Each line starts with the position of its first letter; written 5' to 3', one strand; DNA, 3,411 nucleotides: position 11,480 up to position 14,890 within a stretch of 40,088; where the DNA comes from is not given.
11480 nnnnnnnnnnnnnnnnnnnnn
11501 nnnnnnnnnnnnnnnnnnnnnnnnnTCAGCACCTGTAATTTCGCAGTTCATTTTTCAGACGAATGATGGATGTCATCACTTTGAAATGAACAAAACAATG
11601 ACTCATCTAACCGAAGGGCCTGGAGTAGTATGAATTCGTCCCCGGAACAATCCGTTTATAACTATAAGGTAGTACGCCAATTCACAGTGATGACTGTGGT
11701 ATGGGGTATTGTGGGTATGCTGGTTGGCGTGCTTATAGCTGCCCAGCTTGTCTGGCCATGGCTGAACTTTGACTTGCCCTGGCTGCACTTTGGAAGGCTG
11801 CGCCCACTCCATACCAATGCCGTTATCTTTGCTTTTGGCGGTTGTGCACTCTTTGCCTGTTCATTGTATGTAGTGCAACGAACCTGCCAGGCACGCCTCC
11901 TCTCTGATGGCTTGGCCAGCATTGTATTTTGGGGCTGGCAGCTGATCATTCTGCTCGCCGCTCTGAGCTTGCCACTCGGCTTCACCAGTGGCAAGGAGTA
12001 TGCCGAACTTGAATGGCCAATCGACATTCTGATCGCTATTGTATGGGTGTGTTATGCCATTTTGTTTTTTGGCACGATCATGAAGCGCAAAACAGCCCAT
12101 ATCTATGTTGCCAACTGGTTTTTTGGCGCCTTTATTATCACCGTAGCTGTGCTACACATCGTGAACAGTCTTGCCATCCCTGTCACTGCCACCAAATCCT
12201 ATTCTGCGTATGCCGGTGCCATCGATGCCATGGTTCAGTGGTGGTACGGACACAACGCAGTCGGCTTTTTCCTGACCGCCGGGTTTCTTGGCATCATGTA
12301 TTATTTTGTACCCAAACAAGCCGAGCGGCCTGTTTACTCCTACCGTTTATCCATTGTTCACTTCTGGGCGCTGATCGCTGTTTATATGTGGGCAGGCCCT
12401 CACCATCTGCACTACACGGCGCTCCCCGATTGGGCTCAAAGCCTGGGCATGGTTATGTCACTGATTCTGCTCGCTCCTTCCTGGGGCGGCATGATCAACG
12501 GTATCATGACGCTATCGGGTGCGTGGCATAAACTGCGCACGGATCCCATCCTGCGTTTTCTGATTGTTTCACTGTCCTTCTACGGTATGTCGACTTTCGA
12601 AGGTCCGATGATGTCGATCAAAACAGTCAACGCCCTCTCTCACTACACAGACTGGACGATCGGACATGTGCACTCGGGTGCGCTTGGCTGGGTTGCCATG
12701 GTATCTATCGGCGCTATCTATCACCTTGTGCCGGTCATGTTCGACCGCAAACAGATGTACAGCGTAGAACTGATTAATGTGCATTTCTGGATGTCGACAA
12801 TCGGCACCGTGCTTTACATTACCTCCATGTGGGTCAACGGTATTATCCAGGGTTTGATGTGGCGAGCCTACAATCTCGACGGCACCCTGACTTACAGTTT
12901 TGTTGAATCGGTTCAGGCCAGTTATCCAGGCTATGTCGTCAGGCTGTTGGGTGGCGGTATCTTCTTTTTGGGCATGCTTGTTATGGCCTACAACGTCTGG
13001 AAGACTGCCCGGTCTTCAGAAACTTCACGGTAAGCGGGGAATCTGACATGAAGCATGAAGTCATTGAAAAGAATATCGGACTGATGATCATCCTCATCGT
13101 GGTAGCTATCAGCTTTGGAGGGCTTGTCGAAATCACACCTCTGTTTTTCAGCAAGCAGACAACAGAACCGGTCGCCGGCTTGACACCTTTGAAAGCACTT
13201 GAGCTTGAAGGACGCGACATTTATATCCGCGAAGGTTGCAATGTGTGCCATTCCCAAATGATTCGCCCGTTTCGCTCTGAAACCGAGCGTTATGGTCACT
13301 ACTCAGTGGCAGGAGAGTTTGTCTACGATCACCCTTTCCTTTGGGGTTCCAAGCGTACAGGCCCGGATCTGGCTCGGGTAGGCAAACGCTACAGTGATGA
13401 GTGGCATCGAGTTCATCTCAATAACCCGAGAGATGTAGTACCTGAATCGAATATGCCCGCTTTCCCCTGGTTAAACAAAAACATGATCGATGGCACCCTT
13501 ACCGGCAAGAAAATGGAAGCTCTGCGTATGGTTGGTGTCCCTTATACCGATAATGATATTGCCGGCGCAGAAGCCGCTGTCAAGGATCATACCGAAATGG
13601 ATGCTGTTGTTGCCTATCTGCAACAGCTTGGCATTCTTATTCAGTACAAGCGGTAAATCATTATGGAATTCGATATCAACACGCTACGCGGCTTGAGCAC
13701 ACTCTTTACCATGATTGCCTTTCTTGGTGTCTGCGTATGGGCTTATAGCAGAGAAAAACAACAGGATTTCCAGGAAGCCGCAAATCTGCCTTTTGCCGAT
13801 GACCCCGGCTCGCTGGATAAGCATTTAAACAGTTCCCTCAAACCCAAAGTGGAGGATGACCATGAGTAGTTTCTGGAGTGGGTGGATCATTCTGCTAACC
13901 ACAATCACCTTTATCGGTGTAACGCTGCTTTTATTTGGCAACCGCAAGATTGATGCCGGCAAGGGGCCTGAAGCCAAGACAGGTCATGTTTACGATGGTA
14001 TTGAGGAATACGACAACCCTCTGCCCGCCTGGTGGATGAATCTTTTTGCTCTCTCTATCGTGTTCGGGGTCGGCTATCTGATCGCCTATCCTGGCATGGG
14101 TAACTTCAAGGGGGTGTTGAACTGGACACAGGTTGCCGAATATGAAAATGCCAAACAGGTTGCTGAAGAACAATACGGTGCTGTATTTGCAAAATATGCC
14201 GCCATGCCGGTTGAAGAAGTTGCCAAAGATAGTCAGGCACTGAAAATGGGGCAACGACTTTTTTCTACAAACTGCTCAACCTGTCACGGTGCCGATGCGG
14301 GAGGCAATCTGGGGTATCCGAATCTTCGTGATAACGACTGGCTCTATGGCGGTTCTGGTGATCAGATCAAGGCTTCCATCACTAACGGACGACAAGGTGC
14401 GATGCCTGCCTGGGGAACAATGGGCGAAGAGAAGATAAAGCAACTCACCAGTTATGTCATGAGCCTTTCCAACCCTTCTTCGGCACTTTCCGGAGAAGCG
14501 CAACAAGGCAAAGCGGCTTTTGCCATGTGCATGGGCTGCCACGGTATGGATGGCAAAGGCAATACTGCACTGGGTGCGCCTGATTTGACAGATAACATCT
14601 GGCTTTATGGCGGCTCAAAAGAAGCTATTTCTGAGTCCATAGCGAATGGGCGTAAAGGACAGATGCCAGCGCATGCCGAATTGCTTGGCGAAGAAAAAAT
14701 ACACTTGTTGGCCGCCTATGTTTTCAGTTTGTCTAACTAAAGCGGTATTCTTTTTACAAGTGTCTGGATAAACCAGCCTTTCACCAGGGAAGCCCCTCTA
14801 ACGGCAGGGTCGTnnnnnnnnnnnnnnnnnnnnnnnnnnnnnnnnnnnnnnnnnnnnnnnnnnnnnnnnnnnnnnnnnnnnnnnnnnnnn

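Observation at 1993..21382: Dense FNR regulon island: eight FNR-type boxes within 20 kb around the fnr gene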

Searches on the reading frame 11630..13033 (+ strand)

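Call 5: search_protein_families(library=pfam, proteins=[window:11630-13033:+])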
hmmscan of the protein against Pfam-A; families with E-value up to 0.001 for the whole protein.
window:11630-13033:+ (467 aa): 1 family
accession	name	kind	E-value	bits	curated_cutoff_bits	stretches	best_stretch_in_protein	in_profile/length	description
PF00115.25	COX1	-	1.6e-119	400.1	34.8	1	13-443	1-435/436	Cytochrome C and Quinol oxidase polypeptide I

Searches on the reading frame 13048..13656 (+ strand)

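Call 5: search_protein_families(library=pfam, proteins=[window:13048-13656:+])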
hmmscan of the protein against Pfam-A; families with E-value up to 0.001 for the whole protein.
window:13048-13656:+ (202 aa): 2 families
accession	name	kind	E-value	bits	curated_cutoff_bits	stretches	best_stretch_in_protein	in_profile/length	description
PF02433.20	FixO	-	1.7e-85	286.4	29.6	1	3-181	1-179/219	Cytochrome C oxidase, mono-heme subunit/FixO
PF00034.26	Cytochrom_C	-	0.00048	21.8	21.3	0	54-194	3-89/90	Cytochrome c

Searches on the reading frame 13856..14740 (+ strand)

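Call 5: search_protein_families(library=pfam, proteins=[window:13856-14740:+])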
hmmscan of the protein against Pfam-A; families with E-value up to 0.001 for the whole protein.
window:13856-14740:+ (294 aa): 4 families
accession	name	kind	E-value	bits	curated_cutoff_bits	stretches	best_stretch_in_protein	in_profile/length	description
PF13442.11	Cytochrome_CBB3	-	2e-26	92.5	27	2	128-201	2-68/68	Cytochrome C oxidase, cbb3-type, subunit III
PF14715.11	FixP_N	-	2e-22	79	24.9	1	40-85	3-48/48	N-terminal domain of cytochrome oxidase-cbb3, FixP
PF00034.26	Cytochrom_C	-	1.1e-17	65.5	21.3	2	131-204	3-89/90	Cytochrome c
PF14495.11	Cytochrom_C550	-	0.00056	20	27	0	125-145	22-42/136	Cytochrome c-550 domain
